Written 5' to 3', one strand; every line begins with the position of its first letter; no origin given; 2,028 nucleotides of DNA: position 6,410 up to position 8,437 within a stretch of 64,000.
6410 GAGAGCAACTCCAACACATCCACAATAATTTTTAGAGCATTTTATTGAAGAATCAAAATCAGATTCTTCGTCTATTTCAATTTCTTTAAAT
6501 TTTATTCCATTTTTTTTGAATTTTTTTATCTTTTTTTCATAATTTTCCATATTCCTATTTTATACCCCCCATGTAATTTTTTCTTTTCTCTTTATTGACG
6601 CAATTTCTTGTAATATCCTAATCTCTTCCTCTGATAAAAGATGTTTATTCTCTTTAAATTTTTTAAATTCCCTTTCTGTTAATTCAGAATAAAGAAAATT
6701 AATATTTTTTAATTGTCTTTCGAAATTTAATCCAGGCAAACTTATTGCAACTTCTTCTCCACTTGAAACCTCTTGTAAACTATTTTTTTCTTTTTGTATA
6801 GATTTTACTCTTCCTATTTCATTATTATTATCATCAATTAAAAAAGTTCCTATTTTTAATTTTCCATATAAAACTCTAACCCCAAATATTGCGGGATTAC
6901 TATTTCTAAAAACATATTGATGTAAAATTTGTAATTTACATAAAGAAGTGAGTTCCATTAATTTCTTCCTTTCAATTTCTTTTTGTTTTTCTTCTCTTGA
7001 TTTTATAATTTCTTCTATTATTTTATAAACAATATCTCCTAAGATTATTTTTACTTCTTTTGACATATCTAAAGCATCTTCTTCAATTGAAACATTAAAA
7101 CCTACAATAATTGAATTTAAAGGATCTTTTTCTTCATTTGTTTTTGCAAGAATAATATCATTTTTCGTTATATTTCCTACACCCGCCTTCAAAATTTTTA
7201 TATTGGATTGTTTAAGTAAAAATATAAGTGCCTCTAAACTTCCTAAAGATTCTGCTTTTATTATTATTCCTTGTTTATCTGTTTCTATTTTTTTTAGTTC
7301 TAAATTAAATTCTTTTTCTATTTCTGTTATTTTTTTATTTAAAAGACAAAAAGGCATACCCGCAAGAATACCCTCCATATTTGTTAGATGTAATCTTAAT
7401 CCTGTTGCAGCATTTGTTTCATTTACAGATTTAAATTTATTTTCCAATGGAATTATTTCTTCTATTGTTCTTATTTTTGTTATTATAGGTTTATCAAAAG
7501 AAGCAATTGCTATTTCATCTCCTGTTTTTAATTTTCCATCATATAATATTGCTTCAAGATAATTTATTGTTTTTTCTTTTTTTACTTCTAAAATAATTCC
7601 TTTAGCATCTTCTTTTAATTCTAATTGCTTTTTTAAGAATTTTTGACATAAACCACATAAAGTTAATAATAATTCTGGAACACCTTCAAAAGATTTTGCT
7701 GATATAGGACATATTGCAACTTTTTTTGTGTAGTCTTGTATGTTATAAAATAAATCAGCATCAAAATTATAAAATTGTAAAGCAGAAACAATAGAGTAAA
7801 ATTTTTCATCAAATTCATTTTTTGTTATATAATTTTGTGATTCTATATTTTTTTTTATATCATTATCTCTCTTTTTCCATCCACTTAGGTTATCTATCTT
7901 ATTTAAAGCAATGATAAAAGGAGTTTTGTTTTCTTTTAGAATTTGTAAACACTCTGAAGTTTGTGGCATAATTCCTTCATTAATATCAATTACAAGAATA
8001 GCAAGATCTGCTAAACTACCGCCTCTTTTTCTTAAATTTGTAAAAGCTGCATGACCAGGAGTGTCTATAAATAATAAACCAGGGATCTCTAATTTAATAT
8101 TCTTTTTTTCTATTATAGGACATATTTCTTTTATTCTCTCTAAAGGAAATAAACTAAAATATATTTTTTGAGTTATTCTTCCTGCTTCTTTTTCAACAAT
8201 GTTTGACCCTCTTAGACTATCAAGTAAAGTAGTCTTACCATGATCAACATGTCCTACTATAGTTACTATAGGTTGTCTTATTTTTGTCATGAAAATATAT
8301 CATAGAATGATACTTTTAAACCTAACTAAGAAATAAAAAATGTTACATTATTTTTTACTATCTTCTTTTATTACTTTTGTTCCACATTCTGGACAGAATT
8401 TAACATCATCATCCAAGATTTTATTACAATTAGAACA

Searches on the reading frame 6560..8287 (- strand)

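Call 40: search_protein_families(library=pfam, proteins=[window:6560-8287:-], max_evalue=0.001)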
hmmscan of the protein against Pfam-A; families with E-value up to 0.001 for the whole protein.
window:6560-8287:- (575 aa): 5 families
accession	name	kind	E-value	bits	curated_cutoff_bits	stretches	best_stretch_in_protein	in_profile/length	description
PF00009.33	GTP_EFTU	-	3.2e-37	128.4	26.5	1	7-211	5-183/188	Elongation factor Tu GTP binding domain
PF14578.12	GTP_EFTU_D4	-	2.6e-19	69.3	23.8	1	451-533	4-86/86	Elongation factor Tu domain 4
PF11987.13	IF-2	-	7.1e-18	65.1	27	1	326-427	14-116/117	Translation-initiation factor 2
PF01926.29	MMR_HSR1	-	5.4e-10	39.8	21.9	1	8-130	2-113/113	50S ribosome-binding GTPase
PF03144.31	GTP_EFTU_D2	-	7e-09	36.4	30.3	0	468-521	4-62/73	Elongation factor Tu domain 2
